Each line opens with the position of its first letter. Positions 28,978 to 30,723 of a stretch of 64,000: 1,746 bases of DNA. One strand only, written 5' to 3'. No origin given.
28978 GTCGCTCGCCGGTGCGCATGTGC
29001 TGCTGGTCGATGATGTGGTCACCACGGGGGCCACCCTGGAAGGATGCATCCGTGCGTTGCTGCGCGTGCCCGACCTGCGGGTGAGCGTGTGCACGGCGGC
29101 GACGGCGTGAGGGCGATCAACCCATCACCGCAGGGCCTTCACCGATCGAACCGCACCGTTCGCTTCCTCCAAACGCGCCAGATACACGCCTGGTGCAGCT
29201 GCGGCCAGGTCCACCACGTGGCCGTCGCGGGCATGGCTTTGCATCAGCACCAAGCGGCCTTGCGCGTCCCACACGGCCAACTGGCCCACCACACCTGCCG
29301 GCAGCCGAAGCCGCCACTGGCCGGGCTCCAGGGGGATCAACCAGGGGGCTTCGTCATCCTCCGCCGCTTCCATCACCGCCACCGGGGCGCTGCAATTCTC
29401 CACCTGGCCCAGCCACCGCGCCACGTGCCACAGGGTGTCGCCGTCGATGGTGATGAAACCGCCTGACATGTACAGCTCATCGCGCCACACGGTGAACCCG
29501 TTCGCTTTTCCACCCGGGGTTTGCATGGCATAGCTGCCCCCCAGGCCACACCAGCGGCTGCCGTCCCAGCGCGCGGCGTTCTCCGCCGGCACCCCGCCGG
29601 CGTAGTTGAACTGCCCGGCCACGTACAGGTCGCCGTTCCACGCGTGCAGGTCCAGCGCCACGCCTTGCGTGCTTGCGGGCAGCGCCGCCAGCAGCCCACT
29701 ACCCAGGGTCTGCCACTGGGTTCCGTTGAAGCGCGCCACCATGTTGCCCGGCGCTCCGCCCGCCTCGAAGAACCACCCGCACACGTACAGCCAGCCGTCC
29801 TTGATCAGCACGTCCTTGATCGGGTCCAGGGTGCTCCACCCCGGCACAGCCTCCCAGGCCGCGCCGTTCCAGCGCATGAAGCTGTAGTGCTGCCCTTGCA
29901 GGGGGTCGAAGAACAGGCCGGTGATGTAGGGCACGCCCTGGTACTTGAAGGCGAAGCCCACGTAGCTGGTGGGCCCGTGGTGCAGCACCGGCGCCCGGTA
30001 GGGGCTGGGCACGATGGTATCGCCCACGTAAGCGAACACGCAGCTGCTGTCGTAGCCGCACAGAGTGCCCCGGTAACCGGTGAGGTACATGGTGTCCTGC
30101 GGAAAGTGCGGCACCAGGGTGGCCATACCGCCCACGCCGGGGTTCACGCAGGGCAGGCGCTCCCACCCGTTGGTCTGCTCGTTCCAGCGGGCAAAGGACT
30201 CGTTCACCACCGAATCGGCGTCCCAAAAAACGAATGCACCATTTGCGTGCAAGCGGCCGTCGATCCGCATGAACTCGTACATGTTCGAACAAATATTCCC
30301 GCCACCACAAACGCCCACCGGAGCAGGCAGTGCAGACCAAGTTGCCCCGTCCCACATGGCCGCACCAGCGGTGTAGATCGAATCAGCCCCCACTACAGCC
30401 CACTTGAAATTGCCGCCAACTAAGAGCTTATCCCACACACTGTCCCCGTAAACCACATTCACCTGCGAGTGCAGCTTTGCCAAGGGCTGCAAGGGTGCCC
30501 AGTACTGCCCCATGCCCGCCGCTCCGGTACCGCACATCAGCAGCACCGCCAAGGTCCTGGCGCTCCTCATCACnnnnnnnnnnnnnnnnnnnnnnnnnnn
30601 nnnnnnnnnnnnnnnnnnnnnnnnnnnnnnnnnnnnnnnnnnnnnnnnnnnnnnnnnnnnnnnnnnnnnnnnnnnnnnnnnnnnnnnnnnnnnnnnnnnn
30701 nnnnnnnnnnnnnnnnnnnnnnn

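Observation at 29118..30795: Adjacent T9SS cargo genes share a ~235-bp DNA repeat encoding their sorting domains (recent duplication or gene conversion)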

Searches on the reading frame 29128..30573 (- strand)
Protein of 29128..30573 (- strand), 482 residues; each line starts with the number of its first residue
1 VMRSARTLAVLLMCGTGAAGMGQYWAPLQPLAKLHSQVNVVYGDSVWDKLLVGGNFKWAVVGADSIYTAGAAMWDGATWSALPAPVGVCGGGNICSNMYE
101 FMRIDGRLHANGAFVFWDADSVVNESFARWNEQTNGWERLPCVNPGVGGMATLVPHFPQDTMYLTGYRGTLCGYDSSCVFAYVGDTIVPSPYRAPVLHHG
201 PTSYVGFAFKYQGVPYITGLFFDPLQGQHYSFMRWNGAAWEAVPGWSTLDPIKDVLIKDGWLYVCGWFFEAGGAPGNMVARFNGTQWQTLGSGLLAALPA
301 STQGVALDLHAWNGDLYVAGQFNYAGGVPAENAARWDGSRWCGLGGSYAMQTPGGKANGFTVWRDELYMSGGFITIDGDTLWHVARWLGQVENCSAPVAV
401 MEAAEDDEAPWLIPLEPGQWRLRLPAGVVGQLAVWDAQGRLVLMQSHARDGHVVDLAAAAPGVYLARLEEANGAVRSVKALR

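Call 5: search_protein_families(library=pfam, proteins=[window:29128-30573:-], max_evalue=0.1)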
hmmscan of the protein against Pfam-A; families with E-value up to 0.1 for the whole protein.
window:29128-30573:- (482 aa): 2 families
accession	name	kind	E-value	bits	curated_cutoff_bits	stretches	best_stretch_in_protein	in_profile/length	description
PF17164.10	DUF5122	-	1.1e-05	26.1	27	1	259-283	3-27/36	Domain of unknown function (DUF5122) beta-propeller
PF07646.21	Kelch_2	-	0.0049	17.2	21.3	0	126-143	30-47/48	Kelch motif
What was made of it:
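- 29125..30573 (-): Gene A, 482 aa as listed. The probable start is the conserved ATG at 30570 (481 aa). It is a DUF5122/Kelch-like beta-propeller with a C-terminal sorting domain. PF17164 at 26.1 bits, just under its cutoff of 27 (call 5).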

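Call 6: search_protein_families(library=ncbifam, proteins=[window:29128-30573:-], max_evalue=0.1)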
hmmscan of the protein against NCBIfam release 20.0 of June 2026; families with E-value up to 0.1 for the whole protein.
window:29128-30573:- (482 aa): 1 family
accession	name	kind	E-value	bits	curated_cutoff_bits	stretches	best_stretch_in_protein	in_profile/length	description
TIGR04183.1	Por_Secre_tail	domain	0.00078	19.4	23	1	427-476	18-66/72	T9SS type A sorting domain-containing protein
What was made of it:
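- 29125..29358 (-): Repeat copy 1: the CTD of gene A ('type 1': ...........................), including the stop codon. TIGR04183 at 19.4 bits against a cutoff of 23 (call 6).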

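Call 10: find_encoding_contigs(protein=window:29128-30573:-, flank=10000, max_places=6)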
Protein window:29128-30573:- (482 aa): no gene with exactly this product is on record in the collection.
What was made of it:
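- Tried and rejected: Exact look-up of the 482-aa form of A failed (call 10).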

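Call 34: find_homologous_proteins(query=window:29128-30573:-, max_evalue=0.00001)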
Query window:29128-30573:- (482 aa): 118 proteins with E <= 0.00001 among 8000 candidates.
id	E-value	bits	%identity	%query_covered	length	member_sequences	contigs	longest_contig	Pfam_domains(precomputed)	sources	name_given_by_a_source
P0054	8.2e-293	990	86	100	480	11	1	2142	PF17164.11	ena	-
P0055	1.5e-211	722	96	67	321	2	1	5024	PF17164.11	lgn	-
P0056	5.8e-167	575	57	95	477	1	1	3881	PF17164.11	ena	-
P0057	3.0e-147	510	51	96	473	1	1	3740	-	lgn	-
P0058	2.2e-143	497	50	95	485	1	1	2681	-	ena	-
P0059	6.0e-141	489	51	99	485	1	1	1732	-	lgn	-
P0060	4.7e-137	476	50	95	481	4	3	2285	-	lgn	-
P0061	3.1e-135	470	48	97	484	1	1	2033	-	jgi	jgi:hypothetical protein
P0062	6.1e-135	469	47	99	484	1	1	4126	-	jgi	jgi:hypothetical protein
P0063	5.5e-133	463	48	98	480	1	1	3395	PF18962.8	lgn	-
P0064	1.4e-131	458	46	100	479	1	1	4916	-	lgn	-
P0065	7.2e-126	439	47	95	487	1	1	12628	-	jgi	-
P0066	1.9e-108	382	57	63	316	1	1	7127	PF17164.11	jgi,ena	-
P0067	2.7e-102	361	47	79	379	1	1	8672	-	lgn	-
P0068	1.4e-96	343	53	65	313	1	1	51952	-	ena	-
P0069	2.8e-96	342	50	69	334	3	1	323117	-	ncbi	ncbi:MAG: hypothetical protein R2811_06220 [Flavobacteriales bacterium]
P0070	3.8e-92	328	39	99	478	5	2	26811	PF17164.11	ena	-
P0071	2.4e-91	325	39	98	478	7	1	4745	PF17164.11,PF19565.5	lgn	-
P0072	2.8e-88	315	38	96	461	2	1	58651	PF19565.5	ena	-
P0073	8.4e-88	314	41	96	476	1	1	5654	PF17164.11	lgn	-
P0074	8.4e-77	277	50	55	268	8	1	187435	PF18962.8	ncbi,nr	ncbi:MAG: hypothetical protein IPH05_11760 [Flavobacteriales bacterium]|nr:hypothetical protein [Fla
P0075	6.5e-70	255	29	71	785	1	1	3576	PF12768.14,PF17164.11,PF19565.5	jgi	jgi:trimeric autotransporter adhesin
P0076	2.7e-63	233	39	36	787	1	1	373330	PF12768.14,PF17164.11,PF19565.5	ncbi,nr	ncbi:MAG: hypothetical protein KIS67_03880 [Verrucomicrobiae bacterium]|nr:hypothetical protein [Ver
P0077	3.2e-63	232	26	74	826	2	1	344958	PF12768.14,PF07494.18,PF17164.11,PF18962.8,PF19565.5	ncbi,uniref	ncbi:hypothetical protein GCM10023185_04820 [Hymenobacter saemangeumensis]|uniref:T9SS type A sortin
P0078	1.5e-58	217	31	92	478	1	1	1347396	PF18962.8,PF19565.5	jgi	jgi:hypothetical protein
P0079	2.7e-58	216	32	72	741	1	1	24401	PF12768.14,PF07494.18,PF17164.11,PF19565.5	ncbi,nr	ncbi:MAG: hypothetical protein HY900_14965 [Deltaproteobacteria bacterium]|nr:hypothetical protein [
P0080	5.3e-52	195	33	39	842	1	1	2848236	PF12768.14,PF17164.11,PF18962.8,PF19565.5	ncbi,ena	-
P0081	2.0e-48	184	32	62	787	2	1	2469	PF21226.5,PF12768.14,PF07494.18,PF17164.11,PF19565.5,PF00179.32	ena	-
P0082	3.5e-48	183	33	38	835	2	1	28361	PF12768.14,PF17164.11,PF18962.8,PF19565.5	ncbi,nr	ncbi:MAG: T9SS type A sorting domain-containing protein [Candidatus Eisenbacteria bacterium]|nr:T9SS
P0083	1.3e-47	181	33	33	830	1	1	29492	PF12768.14,PF17164.11,PF19565.5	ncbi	ncbi:MAG TPA: hypothetical protein VF384_13980 [Planctomycetota bacterium]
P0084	1.8e-47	180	27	85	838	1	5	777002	PF12768.14,PF17164.11,PF19565.5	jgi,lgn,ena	-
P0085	4.6e-46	176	27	92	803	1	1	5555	PF12768.14,PF13860.13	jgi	-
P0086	4.3e-45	173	26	97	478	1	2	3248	PF18962.8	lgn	-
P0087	1.3e-44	171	29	89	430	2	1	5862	PF12768.14,PF18962.8,PF19565.5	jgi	jgi:hypothetical protein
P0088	6.7e-43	165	28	77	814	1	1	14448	PF12768.14,PF17164.11,PF19565.5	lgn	-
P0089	7.9e-43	165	35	33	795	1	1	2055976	PF12768.14,PF17164.11,PF19565.5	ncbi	-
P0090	3.3e-41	160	25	98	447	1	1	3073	PF17164.11,PF18962.8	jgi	jgi:trimeric autotransporter adhesin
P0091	1.2e-40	158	27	60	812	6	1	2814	PF12768.14,PF07494.18,PF19565.5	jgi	jgi:hypothetical protein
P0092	1.6e-40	158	27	95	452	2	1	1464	PF12768.14,PF18962.8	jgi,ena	-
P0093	1.3e-39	155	30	50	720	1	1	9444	PF12768.14,PF17164.11,PF19565.5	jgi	jgi:hypothetical protein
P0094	2.0e-39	154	30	78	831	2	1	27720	PF12768.14,PF17164.11,PF19565.5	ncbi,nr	ncbi:MAG: hypothetical protein JNK49_20540 [Planctomycetes bacterium]|nr:hypothetical protein [Planc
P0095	4.1e-39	153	28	75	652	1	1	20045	PF12768.14,PF17164.11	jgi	jgi:hypothetical protein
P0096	6.8e-39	152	28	66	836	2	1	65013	PF12768.14,PF17164.11,PF19565.5,PF00400.39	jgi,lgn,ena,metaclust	metaclust:\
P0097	1.3e-38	151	36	29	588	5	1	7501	PF12768.14,PF17164.11,PF19565.5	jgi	jgi:hypothetical protein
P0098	3.1e-38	150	29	65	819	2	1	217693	PF12768.14,PF17164.11,PF19565.5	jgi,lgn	jgi:hypothetical protein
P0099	3.4e-38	150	34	27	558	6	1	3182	PF12768.14,PF17164.11,PF19565.5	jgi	jgi:hypothetical protein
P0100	2.4e-37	147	29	54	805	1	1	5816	PF12768.14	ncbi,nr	ncbi:MAG: hypothetical protein GY856_33870 [bacterium]|nr:hypothetical protein [bacterium]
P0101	3.7e-37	146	26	94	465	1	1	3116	PF18962.8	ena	-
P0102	4.8e-37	146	29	77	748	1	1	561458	PF12768.14,PF19565.5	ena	-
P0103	6.2e-37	146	37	39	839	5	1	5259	PF12768.14,PF17164.11,PF19565.5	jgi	jgi:hypothetical protein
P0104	6.5e-37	146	25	96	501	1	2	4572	PF17164.11,PF18962.8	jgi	-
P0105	1.4e-36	145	27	90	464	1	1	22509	PF18962.8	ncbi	-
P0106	2.0e-36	144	33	38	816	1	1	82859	PF12768.14,PF17164.11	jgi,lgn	-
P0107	6.6e-36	142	37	29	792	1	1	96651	PF12768.14,PF17164.11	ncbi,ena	-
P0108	1.7e-35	141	33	36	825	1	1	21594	PF12768.14,PF17164.11,PF02494.23,PF19565.5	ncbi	ncbi:MAG TPA: HYR domain-containing protein [Planctomycetota bacterium]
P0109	2.2e-35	141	26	97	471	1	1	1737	PF18962.8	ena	-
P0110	2.8e-35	140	34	40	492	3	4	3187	PF12768.14,PF17164.11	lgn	-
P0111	3.4e-35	140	27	87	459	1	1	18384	PF18962.8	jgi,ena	-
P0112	4.1e-35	140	28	98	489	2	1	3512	PF12768.14,PF18962.8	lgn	-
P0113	8.1e-34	135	25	70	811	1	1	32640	PF12768.14,PF00041.28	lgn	-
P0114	7.6e-33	132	29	36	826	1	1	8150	PF12768.14,PF17164.11,PF19565.5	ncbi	ncbi:MAG: hypothetical protein ACKVU4_00335 [Phycisphaerales bacterium]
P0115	2.5e-32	130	31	60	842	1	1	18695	PF12768.14,PF17164.11,PF19565.5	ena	-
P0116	6.3e-32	129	30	39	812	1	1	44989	PF12768.14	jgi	jgi:hypothetical protein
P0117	1.5e-31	128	33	29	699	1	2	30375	PF12768.14,PF17164.11,PF19565.5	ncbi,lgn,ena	-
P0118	2.0e-31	128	27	67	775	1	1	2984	PF12768.14,PF17164.11,PF19565.5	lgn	-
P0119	3.3e-31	127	28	68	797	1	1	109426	PF12768.14,PF17164.11,PF13860.13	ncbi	ncbi:MAG: FlgD immunoglobulin-like domain containing protein [Candidatus Krumholzibacteriia bacteriu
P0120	4.9e-31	126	33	42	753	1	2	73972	PF12768.14,PF17164.11,PF19565.5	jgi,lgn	jgi:hypothetical protein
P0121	1.0e-30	125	36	33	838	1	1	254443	PF12768.14,PF17164.11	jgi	jgi:hypothetical protein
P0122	3.5e-30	123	25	69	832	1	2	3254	PF12768.14,PF17164.11,PF19565.5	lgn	-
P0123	1.7e-29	121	30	36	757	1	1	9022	PF12768.14,PF17164.11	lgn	-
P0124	3.5e-29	120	41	29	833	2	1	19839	PF12768.14,PF17164.11,PF19565.5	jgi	jgi:trimeric autotransporter adhesin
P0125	3.2e-27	114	31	32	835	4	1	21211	PF12768.14,PF17164.11,PF19565.5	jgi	jgi:hypothetical protein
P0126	6.7e-27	113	29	36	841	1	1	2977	PF12768.14,PF19565.5,PF13860.13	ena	-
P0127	1.8e-26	111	31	38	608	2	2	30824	PF12768.14,PF17164.11,PF19565.5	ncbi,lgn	-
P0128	2.9e-26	110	36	32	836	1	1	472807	PF12768.14,PF17164.11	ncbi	ncbi:MAG: hypothetical protein R3F29_02450 [Planctomycetota bacterium]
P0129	3.5e-26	110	36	24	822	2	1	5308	PF12768.14,PF17164.11,PF19565.5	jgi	jgi:trimeric autotransporter adhesin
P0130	6.0e-26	109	43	27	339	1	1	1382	PF12768.14,PF17164.11,PF18962.8,PF04365.20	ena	-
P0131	8.0e-25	106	36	37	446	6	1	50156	PF12768.14,PF17164.11,PF19565.5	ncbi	-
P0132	1.2e-24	105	33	35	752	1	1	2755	PF12768.14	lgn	-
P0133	1.3e-24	105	34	40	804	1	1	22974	PF12768.14,PF19565.5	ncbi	-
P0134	1.5e-24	105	36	19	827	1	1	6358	PF12768.14,PF17164.11,PF19565.5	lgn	-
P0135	1.9e-24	105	38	23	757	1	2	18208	PF12768.14,PF17164.11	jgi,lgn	jgi:hypothetical protein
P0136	1.5e-23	102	30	39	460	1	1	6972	PF12768.14,PF19565.5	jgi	jgi:hypothetical protein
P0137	2.0e-23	101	25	76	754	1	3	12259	PF12768.14,PF19565.5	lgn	-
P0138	4.2e-23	100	26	35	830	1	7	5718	PF12768.14,PF19565.5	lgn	-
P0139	1.7e-22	98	26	59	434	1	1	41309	PF12768.14,PF07494.18,PF19565.5,PF06739.18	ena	-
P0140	2.8e-22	97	26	61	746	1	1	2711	PF12768.14,PF17164.11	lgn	-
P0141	1.1e-21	95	30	43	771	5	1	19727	PF12768.14,PF17164.11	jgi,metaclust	metaclust:\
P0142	4.1e-21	93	39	23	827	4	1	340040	PF12768.14,PF17164.11,PF19565.5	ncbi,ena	-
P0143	2.1e-20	91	31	36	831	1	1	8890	PF12768.14,PF17164.11,PF19565.5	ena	-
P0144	2.6e-20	91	35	27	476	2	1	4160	PF12768.14,PF17164.11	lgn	-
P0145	3.6e-20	90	28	62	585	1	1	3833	PF12768.14,PF17164.11,PF13860.13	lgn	-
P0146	1.2e-19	89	38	23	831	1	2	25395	PF12768.14,PF17164.11,PF00400.39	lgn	-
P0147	1.4e-19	88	32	33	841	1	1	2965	PF12768.14,PF17164.11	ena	-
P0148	1.6e-18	85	33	42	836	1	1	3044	PF12768.14,PF17164.11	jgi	jgi:trimeric autotransporter adhesin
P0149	1.9e-18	85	25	85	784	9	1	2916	PF12768.14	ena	-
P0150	2.6e-18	84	32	31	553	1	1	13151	PF12768.14,PF19565.5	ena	-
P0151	5.0e-18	83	29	37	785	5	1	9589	PF12768.14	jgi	-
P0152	3.4e-17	81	30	35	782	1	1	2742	PF12768.14,PF19565.5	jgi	jgi:hypothetical protein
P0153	3.8e-16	77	26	63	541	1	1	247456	PF12768.14,PF19565.5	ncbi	ncbi:MAG: hypothetical protein R3F34_01790 [Planctomycetota bacterium]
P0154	8.1e-16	76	25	63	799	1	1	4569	PF12768.14,PF13860.13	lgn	-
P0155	1.5e-15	75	29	37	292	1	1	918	PF12768.14,PF19565.5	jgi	jgi:hypothetical protein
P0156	7.4e-15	73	31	34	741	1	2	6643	PF12768.14,PF17164.11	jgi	jgi:hypothetical protein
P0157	2.4e-14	71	27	43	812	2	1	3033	PF12768.14,PF17164.11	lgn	-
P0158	7.2e-14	70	29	57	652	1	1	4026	PF12768.14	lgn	-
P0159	4.7e-13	67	27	51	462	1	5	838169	PF12768.14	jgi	-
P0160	5.7e-13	67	31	41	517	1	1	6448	PF12768.14,PF19565.5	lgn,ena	-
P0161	3.9e-12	64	37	27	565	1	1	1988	PF12768.14,PF19565.5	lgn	-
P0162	4.0e-12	64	32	27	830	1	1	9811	PF12768.14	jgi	jgi:hypothetical protein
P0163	1.1e-11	62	29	51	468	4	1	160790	PF12768.14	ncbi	ncbi:MAG: GC-type dockerin domain-anchored protein [Phycisphaerales bacterium]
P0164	2.5e-11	61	26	51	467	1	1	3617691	PF12768.14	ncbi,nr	ncbi:MAG: hypothetical protein NCW75_01245 [Phycisphaera sp.]|nr:MAG: hypothetical protein NCW75_012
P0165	1.5e-10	59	31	37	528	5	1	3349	PF12768.14,PF17164.11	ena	-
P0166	1.6e-10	59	30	25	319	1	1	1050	PF19565.5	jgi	jgi:hypothetical protein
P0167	1.8e-10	58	33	25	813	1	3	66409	PF12768.14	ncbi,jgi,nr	ncbi:MAG: hypothetical protein FJ255_06750 [Phycisphaerae bacterium]|nr:hypothetical protein [Phycis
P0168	2.0e-10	58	25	55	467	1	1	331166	PF12768.14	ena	-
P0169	6.3e-10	57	35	24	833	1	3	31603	PF12768.14,PF07494.18,PF17164.11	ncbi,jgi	jgi:hypothetical protein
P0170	4.8e-9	54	40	17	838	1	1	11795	PF12768.14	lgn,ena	-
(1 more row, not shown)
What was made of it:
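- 29125..30573 (-): Homologues carry PF17164/PF12768/PF19565, and distant ones carry PF18962 (call 34).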

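Call 35: find_encoding_contigs(protein=P0069, flank=8000, max_places=2)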
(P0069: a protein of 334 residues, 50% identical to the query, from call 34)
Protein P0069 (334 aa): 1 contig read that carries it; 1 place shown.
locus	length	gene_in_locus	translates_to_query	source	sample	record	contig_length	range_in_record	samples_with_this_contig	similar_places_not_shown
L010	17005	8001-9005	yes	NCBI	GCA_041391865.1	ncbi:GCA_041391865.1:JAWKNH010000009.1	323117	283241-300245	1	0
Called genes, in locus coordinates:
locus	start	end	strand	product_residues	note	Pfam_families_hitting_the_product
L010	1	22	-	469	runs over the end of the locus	PF28492:Beta_helix_4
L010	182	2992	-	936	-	PF13620:CarboxypepD_reg, PF13715:CarbopepD_reg_2, PF07715:Plug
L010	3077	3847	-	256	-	PF18306:LDcluster4, PF03641:Lysine_decarbox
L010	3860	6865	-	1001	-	PF00932:LTD (weak), PF13287:Fn3_assoc, PF13290:CHB_HEX_C_1, PF08757:CotH, PF18962:Por_Secre_tail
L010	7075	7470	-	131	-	PF12844:HTH_19, PF13560:HTH_31, PF01381:HTH_3, PF13443:HTH_26 (weak)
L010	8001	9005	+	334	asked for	-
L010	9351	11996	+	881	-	PF25778:DUF7948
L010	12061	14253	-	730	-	PF13290:CHB_HEX_C_1, PF13287:Fn3_assoc, PF08757:CotH, PF18962:Por_Secre_tail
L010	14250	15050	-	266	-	PF00932:LTD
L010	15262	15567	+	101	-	-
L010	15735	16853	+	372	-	PF25919:BSH_CusB (faint), PF00364:Biotin_lipoyl (faint), PF25917:BSH_RND, PF25984:BSH_YknX (faint), PF25885:HH_EMRA (weak), PF25876:HH_MFP_RND (weak), PF25944:Beta-barrel_RND, PF25989:YknX_C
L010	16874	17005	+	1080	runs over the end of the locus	PF00873:ACR_tran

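Call 36: find_encoding_contigs(protein=P0068, flank=8000, max_places=2)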
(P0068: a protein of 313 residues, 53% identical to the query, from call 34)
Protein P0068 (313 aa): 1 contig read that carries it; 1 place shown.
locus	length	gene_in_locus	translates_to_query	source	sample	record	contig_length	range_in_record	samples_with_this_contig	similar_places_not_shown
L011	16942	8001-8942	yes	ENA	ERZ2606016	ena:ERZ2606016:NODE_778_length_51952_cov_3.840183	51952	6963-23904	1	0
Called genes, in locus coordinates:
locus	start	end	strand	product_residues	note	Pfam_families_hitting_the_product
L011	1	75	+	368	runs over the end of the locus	PF13506:Glyco_transf_21, PF00535:Glycos_transf_2, PF13641:Glyco_tranf_2_3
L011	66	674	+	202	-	PF07638:Sigma70_ECF (weak), PF04542:Sigma70_r2, PF08281:Sigma70_r4_2, PF04545:Sigma70_r4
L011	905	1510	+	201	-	PF02527:GidB, PF13847:Methyltransf_31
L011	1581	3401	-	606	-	PF00664:ABC_membrane, PF06414:Zeta_toxin (faint), PF00005:ABC_tran, PF02463:SMC_N (weak)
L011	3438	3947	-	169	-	PF13585:CHU_C (weak)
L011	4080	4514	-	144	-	PF12844:HTH_19, PF13560:HTH_31, PF01381:HTH_3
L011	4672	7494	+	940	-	PF25778:DUF7948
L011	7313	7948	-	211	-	-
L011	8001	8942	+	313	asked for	-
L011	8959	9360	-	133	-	-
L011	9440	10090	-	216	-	PF00156:Pribosyltran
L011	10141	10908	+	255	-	-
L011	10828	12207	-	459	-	PF00578:AhpC-TSA (faint)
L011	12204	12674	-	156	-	PF01467:CTP_transf_like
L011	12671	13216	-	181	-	PF03602:Cons_hypoth95, PF05175:MTS, PF13649:Methyltransf_25 (faint)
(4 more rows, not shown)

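Call 37: find_encoding_contigs(protein=P0065, flank=8000, max_places=2)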
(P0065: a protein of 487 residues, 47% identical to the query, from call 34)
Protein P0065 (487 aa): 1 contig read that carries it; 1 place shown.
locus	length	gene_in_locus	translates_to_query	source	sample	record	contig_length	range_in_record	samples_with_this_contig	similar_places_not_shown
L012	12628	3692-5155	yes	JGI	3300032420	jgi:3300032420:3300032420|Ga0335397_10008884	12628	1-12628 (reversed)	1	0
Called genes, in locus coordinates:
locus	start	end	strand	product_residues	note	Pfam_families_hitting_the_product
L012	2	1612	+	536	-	?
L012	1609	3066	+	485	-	-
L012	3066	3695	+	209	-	PF18962:Por_Secre_tail (weak)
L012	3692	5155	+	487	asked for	-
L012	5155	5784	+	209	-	-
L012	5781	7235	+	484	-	-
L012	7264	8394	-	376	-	PF00226:DnaJ, PF01556:DnaJ_C, PF00684:DnaJ_CXXCXGXG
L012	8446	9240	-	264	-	PF01025:GrpE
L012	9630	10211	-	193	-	PF00578:AhpC-TSA, PF08534:Redoxin, PF13098:Thioredoxin_2 (weak), PF00085:Thioredoxin (weak), PF13905:Thioredoxin_8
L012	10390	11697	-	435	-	PF00275:EPSP_synthase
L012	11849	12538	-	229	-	PF14123:DUF4290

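Call 38: find_encoding_contigs(protein=P0074, flank=8000, max_places=2)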
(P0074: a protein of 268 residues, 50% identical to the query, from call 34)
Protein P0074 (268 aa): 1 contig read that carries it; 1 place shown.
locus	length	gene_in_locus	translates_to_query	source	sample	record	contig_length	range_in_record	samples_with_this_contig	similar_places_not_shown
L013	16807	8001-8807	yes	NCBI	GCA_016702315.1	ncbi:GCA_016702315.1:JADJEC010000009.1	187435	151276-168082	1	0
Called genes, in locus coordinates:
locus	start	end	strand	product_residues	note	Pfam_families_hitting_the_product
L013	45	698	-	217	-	PF18962:Por_Secre_tail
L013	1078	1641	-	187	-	PF08207:EFP_N, PF01132:EFP, PF09285:Elong-fact-P_C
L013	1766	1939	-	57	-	PF01850:PIN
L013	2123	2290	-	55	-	-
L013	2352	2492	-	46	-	-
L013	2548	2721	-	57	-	-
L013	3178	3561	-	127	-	PF00665:rve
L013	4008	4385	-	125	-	PF12844:HTH_19, PF13560:HTH_31, PF01381:HTH_3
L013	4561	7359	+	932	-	PF25778:DUF7948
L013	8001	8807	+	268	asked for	PF18962:Por_Secre_tail (weak)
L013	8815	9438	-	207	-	PF00005:ABC_tran, PF02463:SMC_N (faint), PF13304:AAA_21 (weak)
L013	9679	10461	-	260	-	PF25084:LbH_EIF2B (faint), PF25087:GMPPB_C (faint), PF00132:Hexapep, PF13720:Acetyltransf_11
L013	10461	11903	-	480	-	PF03331:LpxC, PF22817:ApeP-like (weak), PF07977:FabA, PF22818:ApeI-like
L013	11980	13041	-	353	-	PF04613:LpxD, PF25084:LbH_EIF2B, PF25087:GMPPB_C (weak), PF00132:Hexapep, PF14602:Hexapep_2 (faint), PF00132:Hexapep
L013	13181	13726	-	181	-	PF11138:DUF2911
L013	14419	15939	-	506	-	PF00884:Sulfatase, PF16347:SGSH_C, PF18962:Por_Secre_tail (weak)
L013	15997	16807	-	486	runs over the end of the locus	PF18962:Por_Secre_tail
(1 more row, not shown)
